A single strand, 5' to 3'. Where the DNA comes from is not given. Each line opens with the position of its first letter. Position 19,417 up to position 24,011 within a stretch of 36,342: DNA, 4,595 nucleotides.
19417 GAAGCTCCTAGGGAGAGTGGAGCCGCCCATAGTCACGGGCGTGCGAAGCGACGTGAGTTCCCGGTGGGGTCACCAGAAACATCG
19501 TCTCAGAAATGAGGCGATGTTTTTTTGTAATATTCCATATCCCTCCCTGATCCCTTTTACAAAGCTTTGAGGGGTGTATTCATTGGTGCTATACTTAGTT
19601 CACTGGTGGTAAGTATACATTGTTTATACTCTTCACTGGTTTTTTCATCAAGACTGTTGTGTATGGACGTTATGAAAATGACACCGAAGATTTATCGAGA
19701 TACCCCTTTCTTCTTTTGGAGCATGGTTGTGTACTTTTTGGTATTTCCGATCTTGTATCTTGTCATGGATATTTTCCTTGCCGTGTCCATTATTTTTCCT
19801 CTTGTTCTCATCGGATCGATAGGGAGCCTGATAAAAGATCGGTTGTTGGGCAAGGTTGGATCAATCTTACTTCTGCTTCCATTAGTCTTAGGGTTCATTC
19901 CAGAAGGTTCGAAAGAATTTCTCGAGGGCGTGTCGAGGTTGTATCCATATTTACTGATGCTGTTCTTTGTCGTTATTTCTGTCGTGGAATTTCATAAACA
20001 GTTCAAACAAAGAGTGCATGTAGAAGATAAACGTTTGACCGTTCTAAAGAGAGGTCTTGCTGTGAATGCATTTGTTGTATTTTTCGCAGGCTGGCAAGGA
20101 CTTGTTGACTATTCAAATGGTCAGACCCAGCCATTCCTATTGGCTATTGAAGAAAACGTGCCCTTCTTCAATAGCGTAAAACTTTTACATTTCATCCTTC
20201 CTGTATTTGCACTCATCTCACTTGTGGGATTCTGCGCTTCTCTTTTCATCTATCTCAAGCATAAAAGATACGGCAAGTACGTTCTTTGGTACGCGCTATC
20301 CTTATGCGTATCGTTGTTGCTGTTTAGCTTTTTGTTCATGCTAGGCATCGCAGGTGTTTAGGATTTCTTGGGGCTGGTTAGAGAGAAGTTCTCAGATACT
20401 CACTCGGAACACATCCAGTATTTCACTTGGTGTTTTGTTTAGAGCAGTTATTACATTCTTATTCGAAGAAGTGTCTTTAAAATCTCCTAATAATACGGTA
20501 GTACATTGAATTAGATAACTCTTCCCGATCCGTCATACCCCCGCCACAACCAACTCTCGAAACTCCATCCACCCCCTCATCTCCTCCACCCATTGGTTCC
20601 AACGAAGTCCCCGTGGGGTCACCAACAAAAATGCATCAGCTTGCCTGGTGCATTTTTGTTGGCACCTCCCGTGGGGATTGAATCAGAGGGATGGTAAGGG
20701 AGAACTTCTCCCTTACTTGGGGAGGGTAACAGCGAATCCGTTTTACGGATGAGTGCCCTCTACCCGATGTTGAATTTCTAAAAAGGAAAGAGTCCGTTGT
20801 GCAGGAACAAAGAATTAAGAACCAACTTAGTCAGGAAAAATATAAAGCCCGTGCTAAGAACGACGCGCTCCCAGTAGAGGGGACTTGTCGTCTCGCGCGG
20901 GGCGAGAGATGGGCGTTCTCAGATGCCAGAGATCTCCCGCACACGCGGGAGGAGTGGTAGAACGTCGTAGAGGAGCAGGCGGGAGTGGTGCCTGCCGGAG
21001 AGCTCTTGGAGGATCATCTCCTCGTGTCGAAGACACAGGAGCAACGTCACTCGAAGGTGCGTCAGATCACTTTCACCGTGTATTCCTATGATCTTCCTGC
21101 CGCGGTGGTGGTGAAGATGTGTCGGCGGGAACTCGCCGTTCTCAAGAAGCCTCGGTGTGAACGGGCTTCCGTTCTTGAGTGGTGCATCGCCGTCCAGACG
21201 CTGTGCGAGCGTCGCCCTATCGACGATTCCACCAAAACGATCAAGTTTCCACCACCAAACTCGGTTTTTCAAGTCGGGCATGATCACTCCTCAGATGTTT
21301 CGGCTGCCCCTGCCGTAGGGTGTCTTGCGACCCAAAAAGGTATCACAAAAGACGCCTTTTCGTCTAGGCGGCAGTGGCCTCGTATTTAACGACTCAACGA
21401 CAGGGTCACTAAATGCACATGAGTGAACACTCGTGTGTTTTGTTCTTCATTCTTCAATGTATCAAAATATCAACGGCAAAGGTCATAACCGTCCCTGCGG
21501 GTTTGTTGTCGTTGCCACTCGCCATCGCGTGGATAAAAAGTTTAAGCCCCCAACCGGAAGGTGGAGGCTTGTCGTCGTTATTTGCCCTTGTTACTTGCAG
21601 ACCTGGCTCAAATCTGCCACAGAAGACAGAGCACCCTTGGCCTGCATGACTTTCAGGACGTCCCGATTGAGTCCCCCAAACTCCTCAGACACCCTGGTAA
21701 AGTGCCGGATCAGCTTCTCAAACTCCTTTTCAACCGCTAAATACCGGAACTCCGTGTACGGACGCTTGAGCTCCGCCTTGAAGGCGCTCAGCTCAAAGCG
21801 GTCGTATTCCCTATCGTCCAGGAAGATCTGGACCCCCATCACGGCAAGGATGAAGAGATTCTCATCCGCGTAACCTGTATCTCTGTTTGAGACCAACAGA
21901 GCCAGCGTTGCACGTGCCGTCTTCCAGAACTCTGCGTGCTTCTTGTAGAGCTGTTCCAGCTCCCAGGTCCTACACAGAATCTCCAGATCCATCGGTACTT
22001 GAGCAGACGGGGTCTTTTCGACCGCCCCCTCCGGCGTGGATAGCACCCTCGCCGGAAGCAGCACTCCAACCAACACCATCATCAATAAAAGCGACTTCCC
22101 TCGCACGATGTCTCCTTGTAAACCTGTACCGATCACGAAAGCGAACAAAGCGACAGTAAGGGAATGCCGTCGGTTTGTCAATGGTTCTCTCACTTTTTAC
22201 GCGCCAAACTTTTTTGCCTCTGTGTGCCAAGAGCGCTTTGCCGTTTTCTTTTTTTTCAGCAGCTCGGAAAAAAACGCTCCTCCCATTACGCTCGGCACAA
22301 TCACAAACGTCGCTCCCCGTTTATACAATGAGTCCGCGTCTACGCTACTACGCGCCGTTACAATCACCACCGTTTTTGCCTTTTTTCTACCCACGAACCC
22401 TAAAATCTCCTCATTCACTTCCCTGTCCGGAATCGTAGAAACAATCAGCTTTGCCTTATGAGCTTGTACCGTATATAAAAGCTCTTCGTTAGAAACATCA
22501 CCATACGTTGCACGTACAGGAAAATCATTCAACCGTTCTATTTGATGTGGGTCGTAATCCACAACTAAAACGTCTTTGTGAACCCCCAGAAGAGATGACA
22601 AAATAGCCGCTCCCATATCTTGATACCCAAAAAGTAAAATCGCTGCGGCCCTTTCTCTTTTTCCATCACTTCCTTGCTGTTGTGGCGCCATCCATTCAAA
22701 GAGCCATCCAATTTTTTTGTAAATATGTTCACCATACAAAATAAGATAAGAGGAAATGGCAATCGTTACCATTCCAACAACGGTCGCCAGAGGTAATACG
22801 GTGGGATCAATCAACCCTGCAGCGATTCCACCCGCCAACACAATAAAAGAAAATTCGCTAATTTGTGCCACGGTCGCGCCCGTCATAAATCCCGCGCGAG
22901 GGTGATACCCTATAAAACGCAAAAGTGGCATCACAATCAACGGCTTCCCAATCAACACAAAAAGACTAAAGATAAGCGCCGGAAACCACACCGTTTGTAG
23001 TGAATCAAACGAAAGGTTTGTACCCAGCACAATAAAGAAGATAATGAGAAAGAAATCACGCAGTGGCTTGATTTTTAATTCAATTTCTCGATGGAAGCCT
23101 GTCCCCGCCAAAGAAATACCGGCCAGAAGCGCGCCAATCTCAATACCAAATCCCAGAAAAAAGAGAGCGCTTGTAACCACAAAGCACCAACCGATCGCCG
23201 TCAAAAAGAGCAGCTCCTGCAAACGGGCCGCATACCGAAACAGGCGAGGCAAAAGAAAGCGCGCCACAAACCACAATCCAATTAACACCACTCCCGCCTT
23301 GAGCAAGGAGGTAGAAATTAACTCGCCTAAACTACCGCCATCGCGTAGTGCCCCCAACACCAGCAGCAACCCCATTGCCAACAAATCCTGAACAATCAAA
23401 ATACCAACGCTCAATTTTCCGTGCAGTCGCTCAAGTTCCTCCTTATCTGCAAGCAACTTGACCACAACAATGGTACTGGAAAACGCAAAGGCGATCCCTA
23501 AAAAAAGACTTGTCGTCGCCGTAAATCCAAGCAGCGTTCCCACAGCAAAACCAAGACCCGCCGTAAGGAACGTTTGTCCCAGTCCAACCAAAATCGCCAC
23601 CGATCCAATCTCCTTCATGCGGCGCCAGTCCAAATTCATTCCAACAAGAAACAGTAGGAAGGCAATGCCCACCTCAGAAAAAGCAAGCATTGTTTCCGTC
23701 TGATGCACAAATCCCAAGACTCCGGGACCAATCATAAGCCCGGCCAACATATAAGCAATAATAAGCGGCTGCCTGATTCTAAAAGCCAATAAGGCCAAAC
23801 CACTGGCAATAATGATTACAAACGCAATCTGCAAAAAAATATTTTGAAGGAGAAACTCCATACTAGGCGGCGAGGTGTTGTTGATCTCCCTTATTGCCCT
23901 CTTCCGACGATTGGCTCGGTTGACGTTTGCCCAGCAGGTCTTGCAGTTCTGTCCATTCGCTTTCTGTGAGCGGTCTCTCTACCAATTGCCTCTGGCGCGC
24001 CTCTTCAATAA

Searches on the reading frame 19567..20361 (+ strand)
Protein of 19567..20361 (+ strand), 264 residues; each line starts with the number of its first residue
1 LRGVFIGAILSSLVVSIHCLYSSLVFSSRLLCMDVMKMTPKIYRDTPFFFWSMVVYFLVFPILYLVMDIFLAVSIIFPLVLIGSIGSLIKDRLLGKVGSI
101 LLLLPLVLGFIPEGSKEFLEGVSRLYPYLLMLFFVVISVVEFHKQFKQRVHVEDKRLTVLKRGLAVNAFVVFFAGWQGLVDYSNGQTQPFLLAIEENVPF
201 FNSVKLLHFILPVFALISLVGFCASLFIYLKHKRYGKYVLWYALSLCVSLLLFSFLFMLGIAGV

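Call 9: search_protein_families(library=pfam, proteins=[window:19567-20361:+], max_evalue=0.1)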
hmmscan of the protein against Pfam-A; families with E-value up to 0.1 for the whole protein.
window:19567-20361:+ (264 aa): 1 family
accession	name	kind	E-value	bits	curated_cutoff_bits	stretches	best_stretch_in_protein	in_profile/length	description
PF08592.16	Anthrone_oxy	-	0.036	14.7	27.3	0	203-260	4-60/106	Anthrone oxygenase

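Call 12: search_protein_families(library=phrogs, proteins=[window:19567-20361:+], max_evalue=0.1)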
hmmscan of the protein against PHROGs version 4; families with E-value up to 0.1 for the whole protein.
window:19567-20361:+ (264 aa): 0 families

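Call 13: search_protein_families(library=padloc, proteins=[window:19567-20361:+], max_evalue=0.1)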
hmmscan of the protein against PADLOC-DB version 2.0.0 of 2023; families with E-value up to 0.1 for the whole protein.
window:19567-20361:+ (264 aa): 0 families

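Call 92: search_protein_families(library=ncbifam, proteins=[window:19567-20361:+], max_evalue=0.1)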
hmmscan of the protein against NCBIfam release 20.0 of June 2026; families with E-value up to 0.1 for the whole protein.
window:19567-20361:+ (264 aa): 0 families

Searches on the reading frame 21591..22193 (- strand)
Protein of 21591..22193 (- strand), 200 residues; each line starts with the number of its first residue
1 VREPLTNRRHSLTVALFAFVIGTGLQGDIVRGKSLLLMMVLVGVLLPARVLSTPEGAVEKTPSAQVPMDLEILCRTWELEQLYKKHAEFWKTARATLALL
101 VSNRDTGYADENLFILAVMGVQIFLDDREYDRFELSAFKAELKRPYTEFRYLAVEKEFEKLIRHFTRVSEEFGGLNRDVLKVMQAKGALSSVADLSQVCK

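Call 9: search_protein_families(library=pfam, proteins=[window:21591-22193:-], max_evalue=0.1)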
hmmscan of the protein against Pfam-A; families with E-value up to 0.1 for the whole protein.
window:21591-22193:- (200 aa): 1 family
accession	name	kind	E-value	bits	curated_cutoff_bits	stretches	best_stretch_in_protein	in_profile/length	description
PF07118.16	DUF1374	-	0.065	14.2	21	0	121-172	9-59/92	Protein of unknown function (DUF1374)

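Call 12: search_protein_families(library=phrogs, proteins=[window:21591-22193:-], max_evalue=0.1)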
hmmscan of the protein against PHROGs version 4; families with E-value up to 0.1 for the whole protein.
window:21591-22193:- (200 aa): 0 families

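Call 13: search_protein_families(library=padloc, proteins=[window:21591-22193:-], max_evalue=0.1)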
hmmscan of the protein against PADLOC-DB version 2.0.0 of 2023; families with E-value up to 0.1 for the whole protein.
window:21591-22193:- (200 aa): 0 families

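Call 21: find_homologous_proteins(query=window:21591-22190:-)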
Query window:21591-22190:- (199 aa): 1 proteins with E <= 0.001 among 1081 candidates.
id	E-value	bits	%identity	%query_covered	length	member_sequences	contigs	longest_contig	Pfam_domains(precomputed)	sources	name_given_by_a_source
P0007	3.8e-100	351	100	82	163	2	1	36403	-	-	-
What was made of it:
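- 21591..22106 (-): ORF C, 171 aa, GC3 0.70. The N-terminus looks like a signal peptide or membrane anchor. Only itself in 5.8 billion protein clusters (call 21).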

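Call 92: search_protein_families(library=ncbifam, proteins=[window:21591-22193:-], max_evalue=0.1)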
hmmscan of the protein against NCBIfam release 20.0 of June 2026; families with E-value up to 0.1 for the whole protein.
window:21591-22193:- (200 aa): 0 families

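Call 99: find_related_loci(query=window:21591-22106:-, collection=viral_contigs, flank=5000)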
Query window:21591-22106:- (171 aa) in viral_contigs; peptide patterns used: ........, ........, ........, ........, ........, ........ (x = any residue, [..] = any of these).
11 stretches matched a pattern, but none encodes a relative of the query by tblastn (E <= 1e-3).

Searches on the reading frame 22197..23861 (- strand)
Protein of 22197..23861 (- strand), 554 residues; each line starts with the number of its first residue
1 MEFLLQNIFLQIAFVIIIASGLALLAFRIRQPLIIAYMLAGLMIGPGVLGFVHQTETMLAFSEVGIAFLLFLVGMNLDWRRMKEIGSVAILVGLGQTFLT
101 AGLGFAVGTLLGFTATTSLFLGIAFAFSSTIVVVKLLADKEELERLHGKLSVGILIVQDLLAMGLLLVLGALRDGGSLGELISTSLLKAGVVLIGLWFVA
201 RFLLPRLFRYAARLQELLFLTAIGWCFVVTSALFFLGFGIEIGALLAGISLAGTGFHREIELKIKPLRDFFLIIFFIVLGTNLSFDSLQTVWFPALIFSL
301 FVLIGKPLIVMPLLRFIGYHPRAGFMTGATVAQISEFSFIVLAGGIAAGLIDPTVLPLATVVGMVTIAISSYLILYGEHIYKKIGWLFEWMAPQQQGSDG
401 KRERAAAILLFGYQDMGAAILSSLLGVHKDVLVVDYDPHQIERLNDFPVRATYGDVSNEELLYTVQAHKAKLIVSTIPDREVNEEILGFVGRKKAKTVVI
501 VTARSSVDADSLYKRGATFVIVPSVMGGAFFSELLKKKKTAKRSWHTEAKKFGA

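Call 10: search_protein_families(library=pfam, proteins=[window:22197-23861:-], max_evalue=0.001)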
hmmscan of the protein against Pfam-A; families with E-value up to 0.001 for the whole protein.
window:22197-23861:- (554 aa): 2 families
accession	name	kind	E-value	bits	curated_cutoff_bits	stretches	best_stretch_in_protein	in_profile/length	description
PF00999.27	Na_H_Exchanger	-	7e-54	183.5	26.2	1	18-369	4-364/375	Sodium/hydrogen exchanger, transmembrane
PF02254.24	TrkA_N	-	1.2e-16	61.5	23.8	1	408-523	1-116/116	TrkA-N domain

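Call 61: find_related_loci(query=A4, collection=metagenome_contigs, flank=10000)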
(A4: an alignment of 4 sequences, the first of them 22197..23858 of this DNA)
Query A4 (553 aa) in metagenome_contigs; peptide patterns used: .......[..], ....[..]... (x = any residue, [..] = any of these).
598 stretches matched a pattern; 352 encode a relative of the query (tblastn E <= 1e-3); the best 80 are kept; 80 distinct loci.
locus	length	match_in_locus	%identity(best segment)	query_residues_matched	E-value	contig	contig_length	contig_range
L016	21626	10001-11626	61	3-544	0e+0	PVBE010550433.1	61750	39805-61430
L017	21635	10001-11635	63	1-545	0e+0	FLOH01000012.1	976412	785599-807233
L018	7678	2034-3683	53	3-550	0e+0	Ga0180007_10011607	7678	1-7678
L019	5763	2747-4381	53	7-550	0e+0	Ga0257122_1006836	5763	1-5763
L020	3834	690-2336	53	3-550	0e+0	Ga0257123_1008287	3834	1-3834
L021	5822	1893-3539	52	3-550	0e+0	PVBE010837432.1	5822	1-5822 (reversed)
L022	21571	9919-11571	50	1-549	2e-178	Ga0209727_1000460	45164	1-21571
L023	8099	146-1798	50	1-549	9e-179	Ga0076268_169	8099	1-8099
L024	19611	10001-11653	53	1-550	2e-175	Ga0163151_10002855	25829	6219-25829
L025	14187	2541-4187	50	3-549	2e-174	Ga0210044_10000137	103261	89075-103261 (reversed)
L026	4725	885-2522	49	3-551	4e-179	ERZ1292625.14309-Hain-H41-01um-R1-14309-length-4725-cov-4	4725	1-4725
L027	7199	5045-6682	49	3-551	7e-175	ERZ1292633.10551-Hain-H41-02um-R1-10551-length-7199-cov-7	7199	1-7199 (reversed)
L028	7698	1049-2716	53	5-550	3e-173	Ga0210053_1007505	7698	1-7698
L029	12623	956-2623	53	5-550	7e-173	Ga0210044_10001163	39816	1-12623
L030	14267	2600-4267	53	5-550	7e-173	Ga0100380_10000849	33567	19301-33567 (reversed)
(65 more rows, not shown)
